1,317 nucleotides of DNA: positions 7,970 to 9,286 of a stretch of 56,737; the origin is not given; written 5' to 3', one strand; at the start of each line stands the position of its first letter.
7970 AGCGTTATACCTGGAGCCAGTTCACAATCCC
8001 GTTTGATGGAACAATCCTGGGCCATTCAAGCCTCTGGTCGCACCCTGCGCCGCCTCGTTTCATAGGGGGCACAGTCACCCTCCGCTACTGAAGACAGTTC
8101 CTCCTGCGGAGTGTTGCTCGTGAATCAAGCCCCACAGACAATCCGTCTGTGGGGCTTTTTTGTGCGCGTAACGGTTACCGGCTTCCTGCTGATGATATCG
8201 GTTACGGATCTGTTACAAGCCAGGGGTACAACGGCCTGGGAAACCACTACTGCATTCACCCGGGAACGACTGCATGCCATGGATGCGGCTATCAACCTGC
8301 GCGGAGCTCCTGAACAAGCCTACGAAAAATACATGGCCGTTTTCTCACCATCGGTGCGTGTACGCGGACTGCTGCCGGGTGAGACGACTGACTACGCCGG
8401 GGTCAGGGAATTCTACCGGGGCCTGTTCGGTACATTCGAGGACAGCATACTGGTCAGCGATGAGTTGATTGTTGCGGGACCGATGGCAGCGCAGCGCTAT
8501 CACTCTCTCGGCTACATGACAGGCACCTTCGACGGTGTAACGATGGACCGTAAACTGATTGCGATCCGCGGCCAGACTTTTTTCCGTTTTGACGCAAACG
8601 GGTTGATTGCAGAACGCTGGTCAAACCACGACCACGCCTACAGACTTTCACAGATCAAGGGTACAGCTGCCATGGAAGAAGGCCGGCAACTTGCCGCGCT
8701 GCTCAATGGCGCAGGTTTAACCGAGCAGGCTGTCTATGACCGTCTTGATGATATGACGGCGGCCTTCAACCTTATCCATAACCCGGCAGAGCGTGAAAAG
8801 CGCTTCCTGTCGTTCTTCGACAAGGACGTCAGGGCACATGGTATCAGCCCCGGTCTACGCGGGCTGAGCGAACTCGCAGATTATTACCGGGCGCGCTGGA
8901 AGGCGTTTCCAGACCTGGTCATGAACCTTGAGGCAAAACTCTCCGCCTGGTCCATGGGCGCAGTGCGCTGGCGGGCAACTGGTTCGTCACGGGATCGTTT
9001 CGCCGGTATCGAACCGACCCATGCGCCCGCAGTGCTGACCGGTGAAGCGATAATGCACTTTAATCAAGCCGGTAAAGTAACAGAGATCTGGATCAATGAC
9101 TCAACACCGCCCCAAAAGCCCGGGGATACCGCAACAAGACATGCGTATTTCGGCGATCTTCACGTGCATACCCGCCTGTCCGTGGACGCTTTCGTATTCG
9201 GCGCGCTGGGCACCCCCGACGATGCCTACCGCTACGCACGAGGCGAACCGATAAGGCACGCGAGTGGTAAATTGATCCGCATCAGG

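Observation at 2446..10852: TonB receptor - secreted SnoaL - TonB receptor - (SnoaL)2-DUF3604: candidate uncharacterised uptake and periplasmic processing module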

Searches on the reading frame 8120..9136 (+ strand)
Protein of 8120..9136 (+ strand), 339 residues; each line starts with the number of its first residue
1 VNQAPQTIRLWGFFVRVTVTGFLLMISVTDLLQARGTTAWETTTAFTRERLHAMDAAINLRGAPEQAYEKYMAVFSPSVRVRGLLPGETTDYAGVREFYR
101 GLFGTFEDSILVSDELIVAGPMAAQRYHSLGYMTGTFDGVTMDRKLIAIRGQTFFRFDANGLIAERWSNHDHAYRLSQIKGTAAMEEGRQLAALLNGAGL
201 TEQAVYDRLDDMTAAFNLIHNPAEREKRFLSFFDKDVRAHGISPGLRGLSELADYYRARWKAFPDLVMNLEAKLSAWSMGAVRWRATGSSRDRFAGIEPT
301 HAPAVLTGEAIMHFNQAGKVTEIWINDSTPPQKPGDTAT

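Call 49: find_homologous_proteins(query=window:8120-9136:+, max_evalue=0.001)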
Query window:8120-9136:+ (339 aa): 79 proteins with E <= 0.001 among 8000 candidates.
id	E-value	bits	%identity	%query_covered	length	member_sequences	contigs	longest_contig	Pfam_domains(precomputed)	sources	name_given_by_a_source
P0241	6.8e-166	569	75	97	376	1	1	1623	PF07366.19,PF12680.14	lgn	-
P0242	5.2e-157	540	74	97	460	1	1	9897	PF07366.19,PF12680.14,PF12228.15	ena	-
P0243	7.4e-155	533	73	97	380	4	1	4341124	PF07366.19,PF12680.14,PF12228.15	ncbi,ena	-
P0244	5.4e-152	524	71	96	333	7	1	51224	PF07366.19,PF12680.14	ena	-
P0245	1.2e-149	516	71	96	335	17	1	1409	PF07366.19,PF12680.14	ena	-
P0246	1.0e-147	510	76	86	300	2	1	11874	PF07366.19,PF12680.14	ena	-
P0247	6.1e-143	494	73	88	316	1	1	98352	PF07366.19,PF12680.14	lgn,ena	-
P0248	7.3e-102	359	55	87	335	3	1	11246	PF07366.19,PF12680.14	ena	-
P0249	2.7e-98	347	50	97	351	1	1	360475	PF07366.19,PF12680.14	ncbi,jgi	jgi:hypothetical protein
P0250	1.5e-94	335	49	98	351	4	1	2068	PF07366.19,PF12680.14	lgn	-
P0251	3.3e-90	321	50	86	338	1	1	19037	PF07366.19,PF12680.14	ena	-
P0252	5.8e-90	320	55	78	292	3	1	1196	PF07366.19,PF12680.14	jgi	jgi:predicted ester cyclase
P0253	2.0e-89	318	50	90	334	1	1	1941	PF07366.19,PF12680.14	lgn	-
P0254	3.2e-89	317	48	91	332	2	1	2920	PF07366.19,PF12680.14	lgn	-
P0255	1.8e-87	312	49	93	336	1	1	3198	PF07366.19,PF12680.14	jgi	jgi:predicted ester cyclase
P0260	6.7e-83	297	47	94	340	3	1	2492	PF07366.19,PF12680.14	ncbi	-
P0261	1.8e-82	295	49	85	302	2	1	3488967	PF07366.19,PF12680.14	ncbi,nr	ncbi:MAG: ester cyclase [Chromatiales bacterium]|nr:MAG: ester cyclase [Chromatiales bacterium]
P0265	1.5e-79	286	48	85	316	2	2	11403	PF07366.19,PF12680.14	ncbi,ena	-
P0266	7.4e-79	283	47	87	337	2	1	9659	PF07366.19,PF12680.14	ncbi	-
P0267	9.3e-79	283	45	92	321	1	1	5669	PF07366.19,PF12680.14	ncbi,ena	-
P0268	4.1e-78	281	44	91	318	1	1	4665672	PF07366.19,PF12680.14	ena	-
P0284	1.4e-68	250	41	91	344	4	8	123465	PF07366.19,PF12680.14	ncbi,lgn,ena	-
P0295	2.0e-62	229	41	86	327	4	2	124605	PF07366.19,PF12680.14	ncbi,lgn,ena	-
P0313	2.3e-53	200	43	77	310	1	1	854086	PF07366.19,PF12680.14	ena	-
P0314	5.8e-53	198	42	77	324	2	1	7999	PF07366.19,PF12680.14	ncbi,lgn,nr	ncbi:MAG: hypothetical protein EP350_01725 [Alphaproteobacteria bacterium]|nr:MAG: hypothetical prot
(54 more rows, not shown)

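Call 50: find_encoding_contigs(protein=P0249, flank=9000, max_places=1)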
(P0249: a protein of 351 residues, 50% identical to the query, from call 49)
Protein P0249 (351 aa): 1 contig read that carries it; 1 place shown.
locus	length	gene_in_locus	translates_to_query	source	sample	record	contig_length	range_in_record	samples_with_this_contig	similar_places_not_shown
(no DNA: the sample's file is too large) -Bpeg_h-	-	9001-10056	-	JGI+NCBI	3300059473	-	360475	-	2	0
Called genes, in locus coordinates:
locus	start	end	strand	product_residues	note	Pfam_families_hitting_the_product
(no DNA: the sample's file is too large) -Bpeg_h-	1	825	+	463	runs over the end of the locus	PF07690:MFS_1, PF13347:MFS_2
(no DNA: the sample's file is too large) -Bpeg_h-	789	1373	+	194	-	PF12680:SnoaL_2, PF14534:DUF4440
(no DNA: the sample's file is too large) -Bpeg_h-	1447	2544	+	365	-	PF02317:Octopine_DH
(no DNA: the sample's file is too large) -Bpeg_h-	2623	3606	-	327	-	PF05721:PhyH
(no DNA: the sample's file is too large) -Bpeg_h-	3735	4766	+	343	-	PF02737:3HCDH_N, PF00725:3HCDH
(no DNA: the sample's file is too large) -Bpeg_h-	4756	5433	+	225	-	PF13442:Cytochrome_CBB3 (faint), PF00034:Cytochrom_C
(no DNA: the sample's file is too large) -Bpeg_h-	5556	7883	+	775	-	PF07715:Plug, PF00593:TonB_dep_Rec_b-barrel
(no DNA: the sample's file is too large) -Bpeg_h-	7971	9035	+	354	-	PF07366:SnoaL, PF12680:SnoaL_2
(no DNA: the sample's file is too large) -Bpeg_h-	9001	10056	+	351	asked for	PF07366:SnoaL, PF12680:SnoaL_2, PF07366:SnoaL (weak), PF12680:SnoaL_2 (weak)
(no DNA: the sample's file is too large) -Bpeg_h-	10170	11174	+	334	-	PF00291:PALP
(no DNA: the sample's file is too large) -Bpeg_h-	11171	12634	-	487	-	PF01425:Amidase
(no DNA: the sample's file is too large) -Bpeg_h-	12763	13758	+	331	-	PF02423:OCD_Mu_crystall, PF01488:Shikimate_DH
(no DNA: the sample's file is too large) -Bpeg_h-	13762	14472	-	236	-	PF13852:DUF4197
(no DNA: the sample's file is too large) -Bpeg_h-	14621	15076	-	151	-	PF13404:HTH_AsnC-type, PF13412:HTH_24, PF01037:AsnC_trans_reg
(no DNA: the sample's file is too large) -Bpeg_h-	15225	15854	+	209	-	-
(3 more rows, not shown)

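Call 51: find_encoding_contigs(protein=P0261, flank=9000, max_places=1)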
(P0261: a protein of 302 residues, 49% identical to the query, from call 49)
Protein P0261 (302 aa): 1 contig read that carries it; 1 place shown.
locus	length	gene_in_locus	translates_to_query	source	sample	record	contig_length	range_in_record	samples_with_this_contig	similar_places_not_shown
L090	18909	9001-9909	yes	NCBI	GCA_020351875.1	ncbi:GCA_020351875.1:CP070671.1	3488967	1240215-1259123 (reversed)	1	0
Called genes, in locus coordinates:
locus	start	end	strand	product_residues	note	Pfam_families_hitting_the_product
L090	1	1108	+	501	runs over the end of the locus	PF00171:Aldedh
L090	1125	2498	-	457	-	PF01565:FAD_binding_4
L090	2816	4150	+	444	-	PF13347:MFS_2, PF07690:MFS_1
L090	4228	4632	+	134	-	PF07366:SnoaL (weak), PF13474:SnoaL_3 (weak), PF13577:SnoaL_4 (weak), PF14534:DUF4440, PF12680:SnoaL_2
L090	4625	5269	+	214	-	PF00034:Cytochrom_C (weak), PF13442:Cytochrome_CBB3 (faint), PF00034:Cytochrom_C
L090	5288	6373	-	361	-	PF10994:DUF2817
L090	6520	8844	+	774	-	PF07715:Plug, PF00593:TonB_dep_Rec_b-barrel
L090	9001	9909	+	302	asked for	PF07366:SnoaL, PF12680:SnoaL_2, PF07366:SnoaL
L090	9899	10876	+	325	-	PF02423:OCD_Mu_crystall, PF01488:Shikimate_DH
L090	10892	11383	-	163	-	PF13412:HTH_24, PF13404:HTH_AsnC-type, PF01037:AsnC_trans_reg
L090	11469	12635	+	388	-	PF00282:Pyridoxal_deC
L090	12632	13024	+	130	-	PF13291:ACT_4 (faint), PF19571:ACT_8 (weak), PF01842:ACT (faint)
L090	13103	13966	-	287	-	PF01522:Polysacc_deac_1 (weak)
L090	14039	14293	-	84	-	PF02311:AraC_binding (weak), PF07883:Cupin_2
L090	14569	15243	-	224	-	-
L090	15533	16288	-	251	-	-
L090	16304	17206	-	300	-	-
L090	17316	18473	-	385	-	PF04326:SLFN_AlbA_2 (weak)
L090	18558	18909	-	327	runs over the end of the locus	-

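Call 52: find_encoding_contigs(protein=P0268, flank=9000, max_places=1)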
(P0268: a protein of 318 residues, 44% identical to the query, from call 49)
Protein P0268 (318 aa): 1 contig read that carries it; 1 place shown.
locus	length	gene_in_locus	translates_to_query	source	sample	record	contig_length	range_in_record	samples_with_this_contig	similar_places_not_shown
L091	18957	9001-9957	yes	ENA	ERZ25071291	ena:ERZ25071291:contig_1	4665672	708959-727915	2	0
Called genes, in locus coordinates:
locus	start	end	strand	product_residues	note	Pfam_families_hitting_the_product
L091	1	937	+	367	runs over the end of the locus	PF10994:DUF2817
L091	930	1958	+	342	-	PF00291:PALP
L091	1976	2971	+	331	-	PF08240:ADH_N, PF00107:ADH_zinc_N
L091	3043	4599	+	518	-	PF00501:AMP-binding, PF13193:AMP-binding_C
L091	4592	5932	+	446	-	PF13347:MFS_2, PF07690:MFS_1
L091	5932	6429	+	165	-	PF14534:DUF4440, PF12680:SnoaL_2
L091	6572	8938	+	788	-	PF07715:Plug, PF00593:TonB_dep_Rec_b-barrel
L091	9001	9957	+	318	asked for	PF07366:SnoaL, PF12680:SnoaL_2, PF07366:SnoaL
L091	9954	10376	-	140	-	PF12172:zf-ChsH2, PF01796:OB_ChsH2_C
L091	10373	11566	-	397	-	PF00108:Thiolase_N, PF22691:Thiolase_C_1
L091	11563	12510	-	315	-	PF00795:CN_hydrolase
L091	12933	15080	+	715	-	PF02655:ATP-grasp_3, PF02222:ATP-grasp (weak), PF03133:TTL (faint), PF07478:Dala_Dala_lig_C, PF13535:ATP-grasp_4 (weak)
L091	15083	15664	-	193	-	PF00117:GATase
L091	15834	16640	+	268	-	PF00481:PP2C (faint), PF13672:PP2C_2, PF07228:SpoIIE (faint)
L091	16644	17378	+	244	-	PF00069:Pkinase, PF07714:PK_Tyr_Ser-Thr (weak)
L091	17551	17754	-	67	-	PF10932:DUF2783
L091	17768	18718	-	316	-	PF00753:Lactamase_B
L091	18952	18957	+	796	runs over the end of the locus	PF07715:Plug, PF00593:TonB_dep_Rec_b-barrel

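Call 53: find_encoding_contigs(protein=P0313, flank=9000, max_places=1)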
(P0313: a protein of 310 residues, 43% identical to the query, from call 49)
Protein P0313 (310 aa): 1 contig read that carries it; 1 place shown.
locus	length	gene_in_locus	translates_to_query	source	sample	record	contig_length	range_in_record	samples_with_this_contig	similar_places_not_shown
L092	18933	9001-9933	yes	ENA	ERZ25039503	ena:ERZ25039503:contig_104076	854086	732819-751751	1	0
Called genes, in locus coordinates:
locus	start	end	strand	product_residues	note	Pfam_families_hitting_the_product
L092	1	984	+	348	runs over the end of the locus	PF02737:3HCDH_N, PF00725:3HCDH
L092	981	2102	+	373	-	PF01210:NAD_Gly3P_dh_N, PF02317:Octopine_DH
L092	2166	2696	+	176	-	PF00111:Fer2 (weak), PF13085:Fer2_3 (weak), PF01799:Fer2_2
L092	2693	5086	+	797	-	PF01315:Ald_Xan_dh_C, PF02738:MoCoBD_1, PF20256:MoCoBD_2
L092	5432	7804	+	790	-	PF00941:FAD_binding_5, PF14691:Fer4_20, PF00890:FAD_binding_2 (weak), PF01266:DAO, PF01494:FAD_binding_3 (weak), PF07992:Pyr_redox_2, PF13450:NAD_binding_8, PF03450:CO_deh_flav_C, +8 more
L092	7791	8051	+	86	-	-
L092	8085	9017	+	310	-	PF01210:NAD_Gly3P_dh_N (weak), PF02558:ApbA, PF08546:ApbA_C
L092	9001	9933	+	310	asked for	PF07366:SnoaL (faint), PF12680:SnoaL_2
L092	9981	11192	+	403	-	PF01321:Creatinase_N, PF00557:Peptidase_M24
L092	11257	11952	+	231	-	PF00392:GntR, PF07729:FCD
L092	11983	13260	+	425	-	PF00465:Fe-ADH, PF13685:Fe-ADH_2 (weak), PF25137:ADH_Fe_C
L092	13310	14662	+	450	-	PF02550:AcetylCoA_hydro, PF13336:AcetylCoA_hyd_C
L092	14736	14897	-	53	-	-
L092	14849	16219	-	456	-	PF02738:MoCoBD_1, PF20256:MoCoBD_2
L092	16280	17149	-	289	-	PF01315:Ald_Xan_dh_C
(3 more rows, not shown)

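Call 54: search_protein_families(library=pfam, proteins=[L090:4625-5266:+], max_evalue=10)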
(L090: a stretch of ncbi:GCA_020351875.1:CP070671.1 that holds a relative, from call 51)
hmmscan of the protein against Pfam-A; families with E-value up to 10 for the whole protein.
L090:4625-5266:+ (214 aa): 6 families
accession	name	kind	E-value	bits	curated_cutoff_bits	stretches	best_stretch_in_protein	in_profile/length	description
PF00034.26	Cytochrom_C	-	1.5e-22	81.1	21.3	2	122-206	2-90/90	Cytochrome c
PF13442.11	Cytochrome_CBB3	-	1.3e-09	38.6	27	2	120-202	2-68/68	Cytochrome C oxidase, cbb3-type, subunit III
PF09699.15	Paired_CXXCH_1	-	0.066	13.4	20.6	1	34-43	9-18/41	Doubled CXXCH motif (Paired_CXXCH_1)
PF23674.1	RYYR-CCHC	-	0.11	12.9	27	1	26-41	34-49/79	RYYR-CCHC domain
PF09086.16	DUF1924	-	0.13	13.1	22.5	0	31-41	26-36/96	Domain of unknown function (DUF1924)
PF07635.16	PSCyt1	-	0.23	12.5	22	1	131-146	1-15/59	Planctomycete cytochrome C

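Call 60: search_solved_structures(query=A2, max_evalue=0.01, show_alignments=3)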
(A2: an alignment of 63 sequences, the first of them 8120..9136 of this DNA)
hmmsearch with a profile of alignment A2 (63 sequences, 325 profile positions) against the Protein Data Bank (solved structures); distinct sequences matched with E-value up to 0.01: 7.
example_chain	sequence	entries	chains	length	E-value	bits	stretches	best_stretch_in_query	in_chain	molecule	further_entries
8ysb_A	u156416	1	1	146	5e-06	29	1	217-296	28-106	Predicted ester cyclase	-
2gey_A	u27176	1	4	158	1.9e-05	27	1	220-313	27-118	AclR protein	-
8r2b_A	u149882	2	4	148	2.3e-05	26.8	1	217-313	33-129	SnoL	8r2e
2gex_A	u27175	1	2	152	2.5e-05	26.7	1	217-313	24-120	SnoL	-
8r20_A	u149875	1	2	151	0.00017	23.9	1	218-313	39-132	Hydroxylase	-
8kaa_A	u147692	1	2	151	0.0012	21.2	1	218-313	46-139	ester cyclase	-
6hnn_A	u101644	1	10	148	0.0075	18.5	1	250-320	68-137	Putative polyketide cyclase IdmH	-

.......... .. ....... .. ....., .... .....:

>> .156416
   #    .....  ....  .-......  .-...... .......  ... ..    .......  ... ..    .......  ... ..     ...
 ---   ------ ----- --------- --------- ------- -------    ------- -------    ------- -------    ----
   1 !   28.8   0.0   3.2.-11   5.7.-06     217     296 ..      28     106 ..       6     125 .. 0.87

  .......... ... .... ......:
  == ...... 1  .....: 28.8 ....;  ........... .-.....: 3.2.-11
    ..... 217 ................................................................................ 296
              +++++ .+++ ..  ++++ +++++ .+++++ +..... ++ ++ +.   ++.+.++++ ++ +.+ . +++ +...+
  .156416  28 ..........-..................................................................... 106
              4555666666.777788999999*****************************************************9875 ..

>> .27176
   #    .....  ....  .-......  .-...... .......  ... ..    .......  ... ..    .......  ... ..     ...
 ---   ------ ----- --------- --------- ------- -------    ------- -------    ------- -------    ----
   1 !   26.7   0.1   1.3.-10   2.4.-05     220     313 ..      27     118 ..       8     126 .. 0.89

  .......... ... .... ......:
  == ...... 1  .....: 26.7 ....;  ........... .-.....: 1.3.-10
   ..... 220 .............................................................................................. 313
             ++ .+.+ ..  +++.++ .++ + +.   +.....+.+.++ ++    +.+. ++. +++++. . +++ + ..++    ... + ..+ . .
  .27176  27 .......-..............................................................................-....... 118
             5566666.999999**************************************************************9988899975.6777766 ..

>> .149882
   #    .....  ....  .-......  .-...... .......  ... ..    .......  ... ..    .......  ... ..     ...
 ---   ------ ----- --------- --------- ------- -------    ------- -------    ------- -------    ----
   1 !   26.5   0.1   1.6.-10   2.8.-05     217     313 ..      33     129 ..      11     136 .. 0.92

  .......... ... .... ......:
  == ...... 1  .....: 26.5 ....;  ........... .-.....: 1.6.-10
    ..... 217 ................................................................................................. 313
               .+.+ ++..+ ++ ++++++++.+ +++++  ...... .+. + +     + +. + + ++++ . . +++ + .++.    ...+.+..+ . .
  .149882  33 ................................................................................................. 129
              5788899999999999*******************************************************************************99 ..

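Call 64: find_related_loci(query=A3, collection=metagenome_contigs, flank=10000)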
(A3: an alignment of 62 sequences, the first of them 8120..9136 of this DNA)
Query A3 (339 aa) in metagenome_contigs; peptide patterns used: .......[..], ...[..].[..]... (x = any residue, [..] = any of these).
105 stretches matched a pattern; 22 encode a relative of the query (tblastn E <= 1e-3); 22 distinct loci.
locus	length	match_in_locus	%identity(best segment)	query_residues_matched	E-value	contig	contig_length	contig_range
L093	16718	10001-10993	74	1-328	1e-163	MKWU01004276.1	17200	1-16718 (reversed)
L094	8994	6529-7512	71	1-327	6e-160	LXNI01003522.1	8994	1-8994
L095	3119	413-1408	47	13-334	8e-96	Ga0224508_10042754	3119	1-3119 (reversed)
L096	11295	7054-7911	48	40-326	8e-86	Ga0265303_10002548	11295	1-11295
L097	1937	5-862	49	40-326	1e-89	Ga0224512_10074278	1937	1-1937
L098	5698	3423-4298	48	40-332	4e-85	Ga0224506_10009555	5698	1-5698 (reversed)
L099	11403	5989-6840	48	39-326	7e-84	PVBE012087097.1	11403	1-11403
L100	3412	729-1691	42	13-329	4e-79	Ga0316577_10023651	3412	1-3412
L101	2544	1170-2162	38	4-335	1e-74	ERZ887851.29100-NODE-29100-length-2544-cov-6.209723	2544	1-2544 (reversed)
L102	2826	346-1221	42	37-329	2e-73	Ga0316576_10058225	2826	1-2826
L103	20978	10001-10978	38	2-328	2e-68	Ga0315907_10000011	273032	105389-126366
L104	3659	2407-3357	37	8-328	3e-65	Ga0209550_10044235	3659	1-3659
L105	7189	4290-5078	42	67-327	3e-64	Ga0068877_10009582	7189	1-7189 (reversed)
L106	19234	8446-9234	42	67-327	3e-64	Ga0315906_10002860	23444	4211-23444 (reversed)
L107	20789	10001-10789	43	67-327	8e-65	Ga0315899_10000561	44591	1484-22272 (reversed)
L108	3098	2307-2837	42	2-181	2e-37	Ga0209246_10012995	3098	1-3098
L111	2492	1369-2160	28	78-334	3e-16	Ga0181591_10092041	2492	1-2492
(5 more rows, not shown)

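Call 71: predict_structure(alignment_id=A3)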
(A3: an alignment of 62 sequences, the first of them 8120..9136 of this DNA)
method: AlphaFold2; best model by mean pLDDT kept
length: 339 residues; sequences in the alignment: 62
mean_pLDDT: 93.7   pTM: 0.88
mean pLDDT of the five models: 93.7, 92.5, 92.3, 92.1, 91.5
residues with pLDDT >= 90: 287; 70-90: 35; 50-70: 13; < 50: 4
segments of 3 or more residues with pLDDT < 50: none
pLDDT, mean of each block of 10 residues (from residue 1): 59 84 84 82 97 97 94 98 96 97 94 98 98 95 97 98 98 97 98 96 98 99 99 99 96 98 98 98 98 94 96 98 94 60
secondary structure, 60 per line:
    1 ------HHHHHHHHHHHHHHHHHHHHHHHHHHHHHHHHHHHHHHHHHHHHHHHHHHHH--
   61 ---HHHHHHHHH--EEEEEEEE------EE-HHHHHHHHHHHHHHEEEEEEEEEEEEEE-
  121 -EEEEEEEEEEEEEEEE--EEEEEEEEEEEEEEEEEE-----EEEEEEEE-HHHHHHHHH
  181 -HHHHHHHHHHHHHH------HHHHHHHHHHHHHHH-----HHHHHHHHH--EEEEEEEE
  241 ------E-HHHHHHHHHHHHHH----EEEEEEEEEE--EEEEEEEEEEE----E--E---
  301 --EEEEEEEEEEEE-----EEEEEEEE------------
elements in order: H7-58 H64-72 E75-82 H92-105 E106-119 E122-137 E140-157 E163-170 H172-180 H182-195 H202-216 H222-230 E233-240 H249-262 E267-276 E279-289 E303-314 E320-327
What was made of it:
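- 8120..9136 (+): Fusion protein, N-terminal part: signal peptide (about 34 aa, LQA|RGT) plus tandem SnoaL (two NTF2-like cones, residues about 40-330). AlphaFold model pLDDT 93.7, pTM 0.88 (call 71).
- Tried and rejected: It was redone with a 62-row family alignment (call 71).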
